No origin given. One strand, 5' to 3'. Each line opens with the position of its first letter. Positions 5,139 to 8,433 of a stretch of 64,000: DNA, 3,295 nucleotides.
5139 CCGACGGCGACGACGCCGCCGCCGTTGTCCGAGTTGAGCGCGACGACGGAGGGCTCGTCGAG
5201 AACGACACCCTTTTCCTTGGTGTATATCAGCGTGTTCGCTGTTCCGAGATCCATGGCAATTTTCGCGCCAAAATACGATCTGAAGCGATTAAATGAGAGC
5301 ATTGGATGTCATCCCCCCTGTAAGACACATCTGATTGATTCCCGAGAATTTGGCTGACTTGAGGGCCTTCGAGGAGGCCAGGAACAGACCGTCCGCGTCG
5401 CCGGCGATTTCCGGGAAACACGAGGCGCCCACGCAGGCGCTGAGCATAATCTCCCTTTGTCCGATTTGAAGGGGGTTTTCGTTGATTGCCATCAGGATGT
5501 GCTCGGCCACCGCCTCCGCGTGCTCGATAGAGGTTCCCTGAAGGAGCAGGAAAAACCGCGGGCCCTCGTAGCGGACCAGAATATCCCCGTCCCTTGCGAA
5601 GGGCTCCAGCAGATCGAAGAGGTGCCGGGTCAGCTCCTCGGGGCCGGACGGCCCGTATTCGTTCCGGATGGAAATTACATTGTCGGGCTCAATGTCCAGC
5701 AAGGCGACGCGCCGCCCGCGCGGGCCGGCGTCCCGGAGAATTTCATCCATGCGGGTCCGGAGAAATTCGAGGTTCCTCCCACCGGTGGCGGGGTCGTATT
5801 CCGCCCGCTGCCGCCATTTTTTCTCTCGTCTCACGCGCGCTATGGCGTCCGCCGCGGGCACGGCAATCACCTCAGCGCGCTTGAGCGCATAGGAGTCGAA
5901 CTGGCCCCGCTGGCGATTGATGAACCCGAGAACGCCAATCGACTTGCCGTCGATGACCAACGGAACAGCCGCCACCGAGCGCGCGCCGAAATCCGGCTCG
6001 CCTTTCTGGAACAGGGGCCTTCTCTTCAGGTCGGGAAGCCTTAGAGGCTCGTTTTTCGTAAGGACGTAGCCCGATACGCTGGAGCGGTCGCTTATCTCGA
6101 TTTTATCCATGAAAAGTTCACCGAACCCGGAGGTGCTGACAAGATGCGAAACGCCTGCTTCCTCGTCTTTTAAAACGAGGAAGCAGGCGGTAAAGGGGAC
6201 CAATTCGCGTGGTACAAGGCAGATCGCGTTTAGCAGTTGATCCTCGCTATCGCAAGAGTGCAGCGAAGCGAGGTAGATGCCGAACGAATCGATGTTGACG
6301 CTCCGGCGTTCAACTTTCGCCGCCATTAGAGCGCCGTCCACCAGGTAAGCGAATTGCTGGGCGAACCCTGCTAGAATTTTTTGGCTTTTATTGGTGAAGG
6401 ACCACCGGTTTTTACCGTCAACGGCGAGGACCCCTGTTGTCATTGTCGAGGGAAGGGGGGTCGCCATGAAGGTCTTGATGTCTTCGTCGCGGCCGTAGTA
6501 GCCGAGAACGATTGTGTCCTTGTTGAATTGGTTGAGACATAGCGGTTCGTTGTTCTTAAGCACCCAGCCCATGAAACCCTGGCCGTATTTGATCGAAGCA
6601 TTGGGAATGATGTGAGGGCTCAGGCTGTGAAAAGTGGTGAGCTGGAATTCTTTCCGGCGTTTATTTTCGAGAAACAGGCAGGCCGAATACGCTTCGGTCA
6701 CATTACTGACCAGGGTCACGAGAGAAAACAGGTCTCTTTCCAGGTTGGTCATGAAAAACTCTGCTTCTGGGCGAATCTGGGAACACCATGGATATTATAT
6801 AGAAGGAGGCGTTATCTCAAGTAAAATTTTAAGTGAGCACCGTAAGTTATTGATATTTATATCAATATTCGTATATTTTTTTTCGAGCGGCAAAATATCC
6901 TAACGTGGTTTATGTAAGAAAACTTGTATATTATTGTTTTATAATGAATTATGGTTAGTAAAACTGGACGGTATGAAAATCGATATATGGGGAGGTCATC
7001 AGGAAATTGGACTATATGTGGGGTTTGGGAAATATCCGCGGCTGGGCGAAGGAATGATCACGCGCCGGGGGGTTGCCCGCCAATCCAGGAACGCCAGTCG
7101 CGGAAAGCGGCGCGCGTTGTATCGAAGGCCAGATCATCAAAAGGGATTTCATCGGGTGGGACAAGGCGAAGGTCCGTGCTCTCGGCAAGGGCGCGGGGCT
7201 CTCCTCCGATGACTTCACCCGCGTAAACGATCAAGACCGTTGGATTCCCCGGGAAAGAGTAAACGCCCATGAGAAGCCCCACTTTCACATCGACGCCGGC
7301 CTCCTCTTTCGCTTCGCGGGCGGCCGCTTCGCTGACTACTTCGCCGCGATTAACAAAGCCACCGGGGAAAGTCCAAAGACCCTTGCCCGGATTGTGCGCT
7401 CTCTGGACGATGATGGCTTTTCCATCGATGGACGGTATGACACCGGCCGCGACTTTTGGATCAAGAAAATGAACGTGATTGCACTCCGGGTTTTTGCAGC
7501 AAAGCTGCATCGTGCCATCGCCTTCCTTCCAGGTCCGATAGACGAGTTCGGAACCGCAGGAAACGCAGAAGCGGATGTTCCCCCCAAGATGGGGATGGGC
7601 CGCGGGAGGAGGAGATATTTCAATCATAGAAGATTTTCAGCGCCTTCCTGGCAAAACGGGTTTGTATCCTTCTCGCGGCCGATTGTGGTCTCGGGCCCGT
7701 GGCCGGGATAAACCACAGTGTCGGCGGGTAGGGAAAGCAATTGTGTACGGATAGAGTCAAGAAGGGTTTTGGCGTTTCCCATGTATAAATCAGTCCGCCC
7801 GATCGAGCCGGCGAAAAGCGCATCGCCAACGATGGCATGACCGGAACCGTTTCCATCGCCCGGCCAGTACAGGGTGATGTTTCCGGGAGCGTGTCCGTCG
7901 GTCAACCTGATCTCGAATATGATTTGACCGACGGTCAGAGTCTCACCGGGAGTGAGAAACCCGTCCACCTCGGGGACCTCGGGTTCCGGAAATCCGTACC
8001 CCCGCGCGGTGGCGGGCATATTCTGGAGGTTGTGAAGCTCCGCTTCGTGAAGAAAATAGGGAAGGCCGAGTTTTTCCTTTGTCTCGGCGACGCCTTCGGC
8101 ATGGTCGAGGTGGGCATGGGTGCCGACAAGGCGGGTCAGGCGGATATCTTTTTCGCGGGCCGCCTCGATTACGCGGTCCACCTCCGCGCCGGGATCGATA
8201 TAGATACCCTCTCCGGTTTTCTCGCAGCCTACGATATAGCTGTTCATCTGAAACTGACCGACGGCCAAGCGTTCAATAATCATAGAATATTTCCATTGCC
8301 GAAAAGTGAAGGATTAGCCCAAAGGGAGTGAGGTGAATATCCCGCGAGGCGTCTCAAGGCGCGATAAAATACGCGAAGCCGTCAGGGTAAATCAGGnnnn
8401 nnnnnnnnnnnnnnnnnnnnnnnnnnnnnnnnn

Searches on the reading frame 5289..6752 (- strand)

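Call 39: search_protein_families(library=pfam, proteins=[window:5289-6752:-], max_evalue=0.00001)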
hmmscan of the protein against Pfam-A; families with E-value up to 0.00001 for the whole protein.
window:5289-6752:- (487 aa): 4 families
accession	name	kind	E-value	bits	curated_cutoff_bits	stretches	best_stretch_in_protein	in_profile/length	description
PF13185.12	GAF_2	-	5.1e-22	79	28.6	1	168-304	2-135/136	GAF domain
PF01590.32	GAF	-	1.9e-18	67.7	22.4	1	171-304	3-133/133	GAF domain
PF00990.26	GGDEF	-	3.7e-14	53.3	23.8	1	317-473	1-160/161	Diguanylate cyclase, GGDEF domain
PF13492.12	GAF_3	-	2.3e-10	41.4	27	1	170-306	2-129/129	GAF domain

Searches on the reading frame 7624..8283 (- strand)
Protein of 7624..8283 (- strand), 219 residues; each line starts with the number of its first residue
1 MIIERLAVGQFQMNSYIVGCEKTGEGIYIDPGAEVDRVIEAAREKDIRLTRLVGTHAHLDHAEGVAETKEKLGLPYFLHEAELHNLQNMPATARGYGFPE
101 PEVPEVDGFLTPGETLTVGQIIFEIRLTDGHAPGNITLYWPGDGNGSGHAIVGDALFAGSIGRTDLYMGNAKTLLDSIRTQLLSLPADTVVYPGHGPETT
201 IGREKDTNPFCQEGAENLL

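Call 39: search_protein_families(library=pfam, proteins=[window:7624-8283:-], max_evalue=0.00001)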
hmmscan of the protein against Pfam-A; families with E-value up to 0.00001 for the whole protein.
window:7624-8283:- (219 aa): 1 family
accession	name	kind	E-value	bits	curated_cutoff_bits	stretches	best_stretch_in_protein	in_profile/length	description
PF00753.33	Lactamase_B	-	3.9e-22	79.6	22.7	1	9-195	2-196/196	Metallo-beta-lactamase superfamily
